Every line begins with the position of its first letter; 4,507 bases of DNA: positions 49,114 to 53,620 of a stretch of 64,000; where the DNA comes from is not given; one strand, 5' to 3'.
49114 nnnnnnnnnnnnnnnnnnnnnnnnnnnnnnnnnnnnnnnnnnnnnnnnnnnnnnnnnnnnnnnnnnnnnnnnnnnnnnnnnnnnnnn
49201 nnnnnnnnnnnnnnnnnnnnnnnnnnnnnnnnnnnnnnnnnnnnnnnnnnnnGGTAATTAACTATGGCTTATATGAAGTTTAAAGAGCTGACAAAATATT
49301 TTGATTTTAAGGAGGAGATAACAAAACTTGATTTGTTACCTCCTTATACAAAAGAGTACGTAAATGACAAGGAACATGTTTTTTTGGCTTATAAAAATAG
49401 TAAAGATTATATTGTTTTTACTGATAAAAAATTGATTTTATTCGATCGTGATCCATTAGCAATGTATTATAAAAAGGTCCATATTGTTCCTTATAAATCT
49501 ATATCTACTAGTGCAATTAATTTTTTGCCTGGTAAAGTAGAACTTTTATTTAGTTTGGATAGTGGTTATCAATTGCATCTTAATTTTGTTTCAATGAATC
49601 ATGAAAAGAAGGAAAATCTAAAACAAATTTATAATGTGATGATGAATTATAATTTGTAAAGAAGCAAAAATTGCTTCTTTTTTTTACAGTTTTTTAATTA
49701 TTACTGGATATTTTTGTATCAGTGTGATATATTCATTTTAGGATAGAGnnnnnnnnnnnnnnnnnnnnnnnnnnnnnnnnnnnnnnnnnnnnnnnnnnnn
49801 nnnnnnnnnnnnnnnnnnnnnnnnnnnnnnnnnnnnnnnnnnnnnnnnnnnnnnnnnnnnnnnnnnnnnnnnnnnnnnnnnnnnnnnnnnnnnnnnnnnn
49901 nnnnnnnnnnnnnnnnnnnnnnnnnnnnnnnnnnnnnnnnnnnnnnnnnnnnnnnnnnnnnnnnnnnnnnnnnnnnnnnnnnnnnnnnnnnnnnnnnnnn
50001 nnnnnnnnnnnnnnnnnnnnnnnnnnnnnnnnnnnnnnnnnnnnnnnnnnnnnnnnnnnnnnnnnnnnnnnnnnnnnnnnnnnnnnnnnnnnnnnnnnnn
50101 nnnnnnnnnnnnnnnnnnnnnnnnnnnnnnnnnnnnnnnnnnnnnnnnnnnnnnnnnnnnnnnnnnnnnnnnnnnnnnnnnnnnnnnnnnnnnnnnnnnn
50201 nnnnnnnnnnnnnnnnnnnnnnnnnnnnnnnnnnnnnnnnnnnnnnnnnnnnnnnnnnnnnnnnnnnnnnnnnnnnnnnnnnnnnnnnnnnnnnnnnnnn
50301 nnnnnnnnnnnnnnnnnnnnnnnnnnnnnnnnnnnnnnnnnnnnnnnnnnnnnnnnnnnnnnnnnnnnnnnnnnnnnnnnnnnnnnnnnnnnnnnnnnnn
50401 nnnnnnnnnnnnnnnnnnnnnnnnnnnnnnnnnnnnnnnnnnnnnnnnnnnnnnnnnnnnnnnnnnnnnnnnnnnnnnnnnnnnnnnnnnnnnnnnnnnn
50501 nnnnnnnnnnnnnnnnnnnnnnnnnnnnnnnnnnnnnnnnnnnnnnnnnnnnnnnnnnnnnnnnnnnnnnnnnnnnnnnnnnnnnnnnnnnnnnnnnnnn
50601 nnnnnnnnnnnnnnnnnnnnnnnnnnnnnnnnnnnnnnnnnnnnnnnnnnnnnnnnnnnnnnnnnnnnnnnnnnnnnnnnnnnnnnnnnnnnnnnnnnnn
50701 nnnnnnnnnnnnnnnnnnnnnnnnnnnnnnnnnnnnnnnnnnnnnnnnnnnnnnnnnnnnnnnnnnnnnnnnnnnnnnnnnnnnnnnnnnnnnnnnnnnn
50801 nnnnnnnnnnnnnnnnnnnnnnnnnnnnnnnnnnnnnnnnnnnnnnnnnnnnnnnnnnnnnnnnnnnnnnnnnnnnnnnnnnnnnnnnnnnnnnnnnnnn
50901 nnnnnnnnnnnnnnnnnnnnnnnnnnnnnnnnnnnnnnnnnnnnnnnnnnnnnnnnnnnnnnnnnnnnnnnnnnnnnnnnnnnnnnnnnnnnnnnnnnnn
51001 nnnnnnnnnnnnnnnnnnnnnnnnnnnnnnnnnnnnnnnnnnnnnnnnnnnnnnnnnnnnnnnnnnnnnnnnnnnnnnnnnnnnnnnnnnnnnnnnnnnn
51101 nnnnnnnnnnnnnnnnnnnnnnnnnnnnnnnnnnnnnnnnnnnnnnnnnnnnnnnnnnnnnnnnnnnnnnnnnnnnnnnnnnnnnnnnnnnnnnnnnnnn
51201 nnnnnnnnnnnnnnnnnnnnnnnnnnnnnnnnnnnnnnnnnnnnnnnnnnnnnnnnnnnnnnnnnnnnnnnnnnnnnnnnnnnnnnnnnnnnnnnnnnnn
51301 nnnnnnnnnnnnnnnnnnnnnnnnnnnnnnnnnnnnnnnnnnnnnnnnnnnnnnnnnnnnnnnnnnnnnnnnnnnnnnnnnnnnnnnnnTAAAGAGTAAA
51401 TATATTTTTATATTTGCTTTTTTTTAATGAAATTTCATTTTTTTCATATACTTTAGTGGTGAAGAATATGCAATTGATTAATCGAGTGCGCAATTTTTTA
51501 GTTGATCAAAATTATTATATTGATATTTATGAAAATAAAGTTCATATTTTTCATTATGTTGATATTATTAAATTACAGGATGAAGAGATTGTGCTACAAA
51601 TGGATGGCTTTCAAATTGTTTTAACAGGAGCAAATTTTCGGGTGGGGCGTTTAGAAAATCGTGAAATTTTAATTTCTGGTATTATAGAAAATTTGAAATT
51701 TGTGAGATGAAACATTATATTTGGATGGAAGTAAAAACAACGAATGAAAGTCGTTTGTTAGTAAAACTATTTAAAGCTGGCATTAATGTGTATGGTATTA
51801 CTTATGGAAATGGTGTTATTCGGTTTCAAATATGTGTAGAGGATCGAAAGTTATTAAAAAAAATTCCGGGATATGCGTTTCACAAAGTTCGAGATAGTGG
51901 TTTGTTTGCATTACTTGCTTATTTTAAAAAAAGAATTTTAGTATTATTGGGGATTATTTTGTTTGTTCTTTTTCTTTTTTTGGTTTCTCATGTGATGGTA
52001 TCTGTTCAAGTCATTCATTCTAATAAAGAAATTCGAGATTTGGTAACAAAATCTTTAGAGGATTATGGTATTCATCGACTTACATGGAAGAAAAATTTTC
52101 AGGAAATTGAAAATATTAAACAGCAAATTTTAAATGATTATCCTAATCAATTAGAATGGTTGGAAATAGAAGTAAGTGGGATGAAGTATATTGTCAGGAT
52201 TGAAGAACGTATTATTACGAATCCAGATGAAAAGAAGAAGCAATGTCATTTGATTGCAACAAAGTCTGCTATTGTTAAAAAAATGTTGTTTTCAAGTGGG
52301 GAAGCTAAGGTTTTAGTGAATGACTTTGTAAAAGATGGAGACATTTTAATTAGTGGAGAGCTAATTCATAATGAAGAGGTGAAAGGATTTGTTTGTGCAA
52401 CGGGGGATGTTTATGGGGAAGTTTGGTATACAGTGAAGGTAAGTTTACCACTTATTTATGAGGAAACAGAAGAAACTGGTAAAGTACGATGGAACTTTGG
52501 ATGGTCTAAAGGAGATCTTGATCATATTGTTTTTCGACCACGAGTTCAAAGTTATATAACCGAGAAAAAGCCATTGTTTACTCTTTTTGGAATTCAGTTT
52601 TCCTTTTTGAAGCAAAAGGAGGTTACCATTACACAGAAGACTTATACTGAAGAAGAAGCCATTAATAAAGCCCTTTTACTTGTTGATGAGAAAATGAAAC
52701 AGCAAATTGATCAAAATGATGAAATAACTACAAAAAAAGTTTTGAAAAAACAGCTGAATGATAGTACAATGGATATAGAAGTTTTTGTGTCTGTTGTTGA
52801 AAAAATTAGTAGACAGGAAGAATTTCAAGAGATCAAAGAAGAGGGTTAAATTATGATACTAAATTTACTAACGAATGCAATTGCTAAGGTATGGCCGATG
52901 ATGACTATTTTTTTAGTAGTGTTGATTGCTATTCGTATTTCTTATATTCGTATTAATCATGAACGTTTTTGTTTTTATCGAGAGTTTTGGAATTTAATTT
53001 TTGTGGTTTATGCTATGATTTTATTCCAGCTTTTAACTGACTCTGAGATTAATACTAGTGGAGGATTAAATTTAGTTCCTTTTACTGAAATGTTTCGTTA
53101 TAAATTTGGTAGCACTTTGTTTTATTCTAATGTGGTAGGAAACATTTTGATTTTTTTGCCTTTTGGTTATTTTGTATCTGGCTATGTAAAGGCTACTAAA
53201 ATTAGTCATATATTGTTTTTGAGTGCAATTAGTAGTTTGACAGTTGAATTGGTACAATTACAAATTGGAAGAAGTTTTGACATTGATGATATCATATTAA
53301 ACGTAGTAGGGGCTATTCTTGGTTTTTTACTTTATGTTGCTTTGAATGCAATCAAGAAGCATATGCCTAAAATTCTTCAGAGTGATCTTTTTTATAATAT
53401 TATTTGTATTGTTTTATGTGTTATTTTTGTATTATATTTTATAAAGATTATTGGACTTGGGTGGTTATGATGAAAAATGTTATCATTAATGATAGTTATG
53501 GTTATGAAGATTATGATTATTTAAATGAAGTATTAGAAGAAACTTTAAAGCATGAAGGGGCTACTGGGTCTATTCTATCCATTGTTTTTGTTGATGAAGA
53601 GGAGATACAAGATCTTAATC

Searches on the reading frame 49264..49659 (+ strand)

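Call 13: search_protein_families(library=pfam, proteins=[window:49264-49659:+])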
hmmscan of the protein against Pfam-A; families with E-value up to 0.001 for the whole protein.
window:49264-49659:+ (131 aa): 2 families
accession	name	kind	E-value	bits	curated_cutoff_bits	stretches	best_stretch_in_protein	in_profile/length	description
PF08000.17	bPH_1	-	1.5e-12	48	27.7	1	29-129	22-121/122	Bacterial PH domain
PF14470.12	bPH_3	-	0.00057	20.8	23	1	35-86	3-59/95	Bacterial PH domain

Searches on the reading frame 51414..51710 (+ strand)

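Call 29: search_protein_families(library=ncbifam, proteins=[window:51414-51710:+], max_evalue=0.01)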
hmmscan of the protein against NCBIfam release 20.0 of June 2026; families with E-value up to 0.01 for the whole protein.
window:51414-51710:+ (98 aa): 1 family
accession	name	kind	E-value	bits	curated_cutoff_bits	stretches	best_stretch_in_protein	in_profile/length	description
TIGR02856.1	spore_yqfC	equivalog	9.3e-06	25.4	77.8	1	42-97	29-84/85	sporulation protein YqfC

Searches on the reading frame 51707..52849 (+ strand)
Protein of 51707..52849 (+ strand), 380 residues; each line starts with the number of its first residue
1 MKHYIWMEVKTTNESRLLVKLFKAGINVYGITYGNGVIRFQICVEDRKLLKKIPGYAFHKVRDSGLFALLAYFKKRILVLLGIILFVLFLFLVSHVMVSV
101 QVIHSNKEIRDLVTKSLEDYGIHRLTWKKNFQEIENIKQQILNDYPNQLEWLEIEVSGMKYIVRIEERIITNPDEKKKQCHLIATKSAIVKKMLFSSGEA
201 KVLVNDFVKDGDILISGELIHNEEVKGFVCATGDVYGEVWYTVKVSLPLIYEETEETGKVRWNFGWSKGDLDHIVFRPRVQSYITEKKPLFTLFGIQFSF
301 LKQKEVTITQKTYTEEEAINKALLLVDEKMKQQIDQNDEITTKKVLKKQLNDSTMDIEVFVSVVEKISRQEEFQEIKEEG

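Call 14: search_protein_families(library=pfam, proteins=[window:51707-52849:+])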
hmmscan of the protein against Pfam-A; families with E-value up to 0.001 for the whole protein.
window:51707-52849:+ (380 aa): 1 family
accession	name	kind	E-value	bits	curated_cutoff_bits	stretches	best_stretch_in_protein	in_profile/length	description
PF06898.16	YqfD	-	4e-65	220.6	25.2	1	3-367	5-379/379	Putative stage IV sporulation protein YqfD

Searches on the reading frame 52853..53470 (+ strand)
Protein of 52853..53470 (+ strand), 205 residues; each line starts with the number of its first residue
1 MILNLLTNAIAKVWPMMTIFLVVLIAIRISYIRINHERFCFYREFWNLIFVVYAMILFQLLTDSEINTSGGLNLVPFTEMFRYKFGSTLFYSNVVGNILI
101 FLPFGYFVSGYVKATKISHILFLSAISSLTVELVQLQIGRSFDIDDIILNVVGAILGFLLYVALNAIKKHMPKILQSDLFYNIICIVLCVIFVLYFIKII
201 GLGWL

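Call 14: search_protein_families(library=pfam, proteins=[window:52853-53470:+])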
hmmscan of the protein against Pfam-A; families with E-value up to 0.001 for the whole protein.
window:52853-53470:+ (205 aa): 1 family
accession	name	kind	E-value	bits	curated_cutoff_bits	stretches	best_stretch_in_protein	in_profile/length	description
PF04892.17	VanZ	-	8.6e-23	81.8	30.1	1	45-164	1-125/126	VanZ like family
